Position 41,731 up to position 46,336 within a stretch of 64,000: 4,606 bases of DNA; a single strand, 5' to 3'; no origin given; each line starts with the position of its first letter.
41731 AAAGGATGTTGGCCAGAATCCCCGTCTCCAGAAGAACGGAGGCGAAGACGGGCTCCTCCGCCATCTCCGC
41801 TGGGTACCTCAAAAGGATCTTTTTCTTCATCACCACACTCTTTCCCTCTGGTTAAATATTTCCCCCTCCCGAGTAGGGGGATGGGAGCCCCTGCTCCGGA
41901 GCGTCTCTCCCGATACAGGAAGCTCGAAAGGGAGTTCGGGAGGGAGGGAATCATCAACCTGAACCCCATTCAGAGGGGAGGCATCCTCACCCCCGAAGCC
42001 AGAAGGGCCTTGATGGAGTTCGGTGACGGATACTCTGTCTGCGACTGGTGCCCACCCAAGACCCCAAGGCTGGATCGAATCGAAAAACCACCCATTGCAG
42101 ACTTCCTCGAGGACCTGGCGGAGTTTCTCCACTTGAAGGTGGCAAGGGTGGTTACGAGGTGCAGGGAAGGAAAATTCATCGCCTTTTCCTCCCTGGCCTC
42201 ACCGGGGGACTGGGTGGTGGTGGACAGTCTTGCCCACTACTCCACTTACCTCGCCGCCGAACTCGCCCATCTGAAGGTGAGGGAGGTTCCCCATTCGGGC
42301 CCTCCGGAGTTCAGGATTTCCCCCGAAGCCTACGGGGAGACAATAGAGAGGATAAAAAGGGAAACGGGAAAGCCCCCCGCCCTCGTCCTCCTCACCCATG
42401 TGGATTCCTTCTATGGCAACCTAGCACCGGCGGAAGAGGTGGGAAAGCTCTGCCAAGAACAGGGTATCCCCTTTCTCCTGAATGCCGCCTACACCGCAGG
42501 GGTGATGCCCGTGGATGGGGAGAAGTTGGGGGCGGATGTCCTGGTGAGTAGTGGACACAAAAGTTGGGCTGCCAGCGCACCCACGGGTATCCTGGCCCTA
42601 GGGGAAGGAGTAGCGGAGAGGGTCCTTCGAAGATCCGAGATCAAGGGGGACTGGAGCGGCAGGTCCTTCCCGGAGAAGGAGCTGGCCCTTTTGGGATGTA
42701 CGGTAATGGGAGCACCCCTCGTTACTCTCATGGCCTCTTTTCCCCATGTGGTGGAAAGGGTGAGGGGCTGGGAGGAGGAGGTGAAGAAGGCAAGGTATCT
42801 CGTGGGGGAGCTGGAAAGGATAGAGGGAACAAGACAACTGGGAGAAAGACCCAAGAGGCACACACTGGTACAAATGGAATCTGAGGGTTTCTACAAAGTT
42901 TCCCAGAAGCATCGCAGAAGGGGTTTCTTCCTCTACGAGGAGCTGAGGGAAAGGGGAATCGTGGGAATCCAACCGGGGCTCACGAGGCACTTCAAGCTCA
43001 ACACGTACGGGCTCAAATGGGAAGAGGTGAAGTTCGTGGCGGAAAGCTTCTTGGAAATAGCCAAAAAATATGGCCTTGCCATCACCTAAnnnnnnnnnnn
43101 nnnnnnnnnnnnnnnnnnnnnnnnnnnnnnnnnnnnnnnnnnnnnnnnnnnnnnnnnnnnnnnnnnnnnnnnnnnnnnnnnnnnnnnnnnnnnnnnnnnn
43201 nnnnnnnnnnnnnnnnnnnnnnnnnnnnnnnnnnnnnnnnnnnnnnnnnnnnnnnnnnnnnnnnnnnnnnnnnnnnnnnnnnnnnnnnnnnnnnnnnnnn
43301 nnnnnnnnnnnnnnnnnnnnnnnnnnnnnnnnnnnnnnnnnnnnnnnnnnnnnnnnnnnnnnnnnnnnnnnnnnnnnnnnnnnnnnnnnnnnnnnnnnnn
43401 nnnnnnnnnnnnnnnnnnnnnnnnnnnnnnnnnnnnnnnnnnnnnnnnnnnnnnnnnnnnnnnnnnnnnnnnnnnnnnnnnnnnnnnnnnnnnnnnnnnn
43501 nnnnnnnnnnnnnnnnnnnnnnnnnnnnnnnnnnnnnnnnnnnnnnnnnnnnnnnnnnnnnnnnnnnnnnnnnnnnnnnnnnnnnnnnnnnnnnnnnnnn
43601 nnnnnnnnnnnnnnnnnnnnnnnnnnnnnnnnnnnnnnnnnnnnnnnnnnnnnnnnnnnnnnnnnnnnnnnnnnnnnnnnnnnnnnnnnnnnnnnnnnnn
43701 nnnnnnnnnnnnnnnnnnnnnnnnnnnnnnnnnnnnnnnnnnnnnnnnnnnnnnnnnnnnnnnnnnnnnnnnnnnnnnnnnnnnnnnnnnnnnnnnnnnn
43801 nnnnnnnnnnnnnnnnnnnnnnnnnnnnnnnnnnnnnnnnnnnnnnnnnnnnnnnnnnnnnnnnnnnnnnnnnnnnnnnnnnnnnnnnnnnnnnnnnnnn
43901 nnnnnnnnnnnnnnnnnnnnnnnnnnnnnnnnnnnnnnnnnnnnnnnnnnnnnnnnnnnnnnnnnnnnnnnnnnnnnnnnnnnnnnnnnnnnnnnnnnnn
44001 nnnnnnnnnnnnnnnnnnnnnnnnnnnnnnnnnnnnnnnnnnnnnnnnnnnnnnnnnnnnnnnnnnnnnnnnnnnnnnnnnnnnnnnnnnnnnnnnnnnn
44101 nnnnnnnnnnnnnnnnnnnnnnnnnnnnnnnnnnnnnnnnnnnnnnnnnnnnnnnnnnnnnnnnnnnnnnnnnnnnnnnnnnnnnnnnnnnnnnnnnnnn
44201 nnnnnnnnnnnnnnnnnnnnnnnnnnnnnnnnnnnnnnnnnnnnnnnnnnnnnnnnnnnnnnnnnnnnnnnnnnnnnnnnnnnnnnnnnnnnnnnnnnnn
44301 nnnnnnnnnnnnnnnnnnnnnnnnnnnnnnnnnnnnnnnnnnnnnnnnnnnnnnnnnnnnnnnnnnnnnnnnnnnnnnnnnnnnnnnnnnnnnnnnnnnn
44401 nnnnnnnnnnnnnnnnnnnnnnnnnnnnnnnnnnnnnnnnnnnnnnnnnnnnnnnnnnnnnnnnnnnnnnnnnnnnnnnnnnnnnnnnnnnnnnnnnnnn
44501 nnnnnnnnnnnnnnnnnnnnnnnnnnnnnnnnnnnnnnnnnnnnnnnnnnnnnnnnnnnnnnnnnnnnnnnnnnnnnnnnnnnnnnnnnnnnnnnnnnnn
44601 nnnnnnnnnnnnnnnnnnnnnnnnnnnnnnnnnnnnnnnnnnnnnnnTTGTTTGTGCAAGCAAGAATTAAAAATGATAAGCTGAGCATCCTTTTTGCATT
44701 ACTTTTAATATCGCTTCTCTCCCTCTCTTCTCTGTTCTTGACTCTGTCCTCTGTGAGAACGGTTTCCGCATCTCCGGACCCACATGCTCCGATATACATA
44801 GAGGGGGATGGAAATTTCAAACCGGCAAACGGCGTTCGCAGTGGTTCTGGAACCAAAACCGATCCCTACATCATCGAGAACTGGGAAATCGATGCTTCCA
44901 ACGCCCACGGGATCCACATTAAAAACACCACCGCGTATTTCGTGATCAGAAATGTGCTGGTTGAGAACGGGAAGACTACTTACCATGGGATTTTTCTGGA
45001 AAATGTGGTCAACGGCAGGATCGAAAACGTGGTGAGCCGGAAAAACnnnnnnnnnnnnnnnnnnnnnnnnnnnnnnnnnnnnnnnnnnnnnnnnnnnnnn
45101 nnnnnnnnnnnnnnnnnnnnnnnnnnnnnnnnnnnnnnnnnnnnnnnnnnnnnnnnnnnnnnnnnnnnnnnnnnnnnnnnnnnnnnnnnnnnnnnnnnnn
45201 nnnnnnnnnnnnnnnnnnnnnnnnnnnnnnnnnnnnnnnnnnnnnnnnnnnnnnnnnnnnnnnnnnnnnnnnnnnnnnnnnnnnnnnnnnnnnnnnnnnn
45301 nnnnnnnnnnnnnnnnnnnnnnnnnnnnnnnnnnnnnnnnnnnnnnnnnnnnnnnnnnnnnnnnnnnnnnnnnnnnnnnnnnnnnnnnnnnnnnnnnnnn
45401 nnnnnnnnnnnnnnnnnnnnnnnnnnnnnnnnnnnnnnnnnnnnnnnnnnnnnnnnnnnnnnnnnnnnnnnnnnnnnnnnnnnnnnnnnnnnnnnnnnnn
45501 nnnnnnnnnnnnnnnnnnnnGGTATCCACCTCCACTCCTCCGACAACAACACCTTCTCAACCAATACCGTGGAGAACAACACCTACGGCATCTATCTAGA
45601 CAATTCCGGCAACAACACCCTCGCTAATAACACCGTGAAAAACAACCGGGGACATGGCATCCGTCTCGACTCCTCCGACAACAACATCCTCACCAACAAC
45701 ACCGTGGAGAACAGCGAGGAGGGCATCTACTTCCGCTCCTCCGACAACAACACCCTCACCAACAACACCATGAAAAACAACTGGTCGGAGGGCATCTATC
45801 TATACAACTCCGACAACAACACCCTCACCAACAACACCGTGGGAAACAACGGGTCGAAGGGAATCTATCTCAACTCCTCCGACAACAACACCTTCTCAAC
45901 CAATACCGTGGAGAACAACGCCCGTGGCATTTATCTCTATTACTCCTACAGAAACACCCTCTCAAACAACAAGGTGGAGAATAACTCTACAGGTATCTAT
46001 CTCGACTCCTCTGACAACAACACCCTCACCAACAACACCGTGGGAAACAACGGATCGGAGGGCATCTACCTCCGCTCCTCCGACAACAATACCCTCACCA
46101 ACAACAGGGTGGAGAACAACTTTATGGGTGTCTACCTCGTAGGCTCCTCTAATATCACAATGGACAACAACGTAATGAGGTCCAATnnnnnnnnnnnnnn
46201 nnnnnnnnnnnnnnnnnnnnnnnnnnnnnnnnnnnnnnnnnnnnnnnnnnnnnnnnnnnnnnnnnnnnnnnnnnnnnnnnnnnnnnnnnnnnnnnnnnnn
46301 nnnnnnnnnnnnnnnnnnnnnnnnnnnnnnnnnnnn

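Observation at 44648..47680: Giant N-glycosylation-sequon-dense parallel-beta-helix surface adhesin with C-terminal TM+RRKR anchor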

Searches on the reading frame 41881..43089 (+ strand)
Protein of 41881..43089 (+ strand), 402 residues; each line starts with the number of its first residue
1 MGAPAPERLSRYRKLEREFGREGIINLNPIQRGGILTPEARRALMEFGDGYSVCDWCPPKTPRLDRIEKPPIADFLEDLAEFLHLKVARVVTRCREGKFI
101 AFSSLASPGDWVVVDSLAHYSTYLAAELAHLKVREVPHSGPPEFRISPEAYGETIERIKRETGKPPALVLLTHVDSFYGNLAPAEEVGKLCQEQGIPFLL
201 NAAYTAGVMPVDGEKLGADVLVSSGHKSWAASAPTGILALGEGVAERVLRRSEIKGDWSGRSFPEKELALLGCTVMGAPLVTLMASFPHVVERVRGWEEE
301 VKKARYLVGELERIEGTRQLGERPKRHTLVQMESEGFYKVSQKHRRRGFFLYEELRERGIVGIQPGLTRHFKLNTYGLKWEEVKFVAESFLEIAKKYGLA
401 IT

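Call 28: search_protein_families(library=pfam, proteins=[window:41881-43089:+], max_evalue=0.001)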
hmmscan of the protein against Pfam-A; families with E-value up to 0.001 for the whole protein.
window:41881-43089:+ (402 aa): 5 families
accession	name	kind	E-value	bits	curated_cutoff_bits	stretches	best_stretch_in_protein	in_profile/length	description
PF05889.19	SepSecS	-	1.4e-22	80.4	21.1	1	110-392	102-386/389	O-phosphoseryl-tRNA(Sec) selenium transferase, SepSecS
PF00266.25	Aminotran_5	-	4.6e-14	52.6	21.5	1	107-332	86-314/371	Aminotransferase class-V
PF00155.27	Aminotran_1_2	-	2.4e-10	40.6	19.7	1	72-228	44-220/361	Aminotransferase class I and II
PF01041.23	DegT_DnrJ_EryC1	-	4.5e-05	23.3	19.8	1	72-218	26-161/360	DegT/DnrJ/EryC1/StrS aminotransferase family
PF00282.25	Pyridoxal_deC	-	0.00042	19.6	27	0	116-207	151-240/375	Pyridoxal-dependent decarboxylase conserved domain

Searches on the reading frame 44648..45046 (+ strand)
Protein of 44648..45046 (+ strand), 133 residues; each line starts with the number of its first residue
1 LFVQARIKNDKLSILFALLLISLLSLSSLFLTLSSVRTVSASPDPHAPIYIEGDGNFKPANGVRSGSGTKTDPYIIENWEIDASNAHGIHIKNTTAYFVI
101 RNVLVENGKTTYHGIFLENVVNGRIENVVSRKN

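Call 15: search_protein_families(library=ncbifam, proteins=[window:44648-45046:+], max_evalue=10)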
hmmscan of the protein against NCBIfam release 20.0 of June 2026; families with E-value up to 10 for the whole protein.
seq(133 aa): 0 families

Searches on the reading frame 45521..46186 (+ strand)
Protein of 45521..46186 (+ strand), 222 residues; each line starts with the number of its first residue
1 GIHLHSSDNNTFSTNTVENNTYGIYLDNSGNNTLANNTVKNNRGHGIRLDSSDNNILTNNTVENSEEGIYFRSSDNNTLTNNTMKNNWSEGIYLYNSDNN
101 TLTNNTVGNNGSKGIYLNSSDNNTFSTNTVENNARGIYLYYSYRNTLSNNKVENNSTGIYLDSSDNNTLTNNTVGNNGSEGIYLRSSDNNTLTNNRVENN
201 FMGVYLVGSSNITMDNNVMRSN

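Call 80: search_solved_structures(query=window:45521-46186:+, max_evalue=0.001, show_alignments=1)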
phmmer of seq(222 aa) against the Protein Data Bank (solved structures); distinct sequences matched with E-value up to 0.001: 5.
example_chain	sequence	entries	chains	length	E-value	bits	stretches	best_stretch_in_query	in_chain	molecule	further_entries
7o0y_A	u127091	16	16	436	5.6e-09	39.2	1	1-187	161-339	Probable ABC transporter binding protein NosD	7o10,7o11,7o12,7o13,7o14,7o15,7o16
4nk8_A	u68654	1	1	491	4.5e-05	26.5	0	15-78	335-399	Poly(beta-D-mannuronate) C5 epimerase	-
4ozy_A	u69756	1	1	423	4.9e-05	26.3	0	15-78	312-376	Poly(beta-D-mannuronate) C5 epimerase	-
4ozz_A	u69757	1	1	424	4.9e-05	26.3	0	15-78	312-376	Poly(beta-D-mannuronate) C5 epimerase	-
4nk6_A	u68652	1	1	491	7.5e-05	25.7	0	15-78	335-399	Poly(beta-D-mannuronate) C5 epimerase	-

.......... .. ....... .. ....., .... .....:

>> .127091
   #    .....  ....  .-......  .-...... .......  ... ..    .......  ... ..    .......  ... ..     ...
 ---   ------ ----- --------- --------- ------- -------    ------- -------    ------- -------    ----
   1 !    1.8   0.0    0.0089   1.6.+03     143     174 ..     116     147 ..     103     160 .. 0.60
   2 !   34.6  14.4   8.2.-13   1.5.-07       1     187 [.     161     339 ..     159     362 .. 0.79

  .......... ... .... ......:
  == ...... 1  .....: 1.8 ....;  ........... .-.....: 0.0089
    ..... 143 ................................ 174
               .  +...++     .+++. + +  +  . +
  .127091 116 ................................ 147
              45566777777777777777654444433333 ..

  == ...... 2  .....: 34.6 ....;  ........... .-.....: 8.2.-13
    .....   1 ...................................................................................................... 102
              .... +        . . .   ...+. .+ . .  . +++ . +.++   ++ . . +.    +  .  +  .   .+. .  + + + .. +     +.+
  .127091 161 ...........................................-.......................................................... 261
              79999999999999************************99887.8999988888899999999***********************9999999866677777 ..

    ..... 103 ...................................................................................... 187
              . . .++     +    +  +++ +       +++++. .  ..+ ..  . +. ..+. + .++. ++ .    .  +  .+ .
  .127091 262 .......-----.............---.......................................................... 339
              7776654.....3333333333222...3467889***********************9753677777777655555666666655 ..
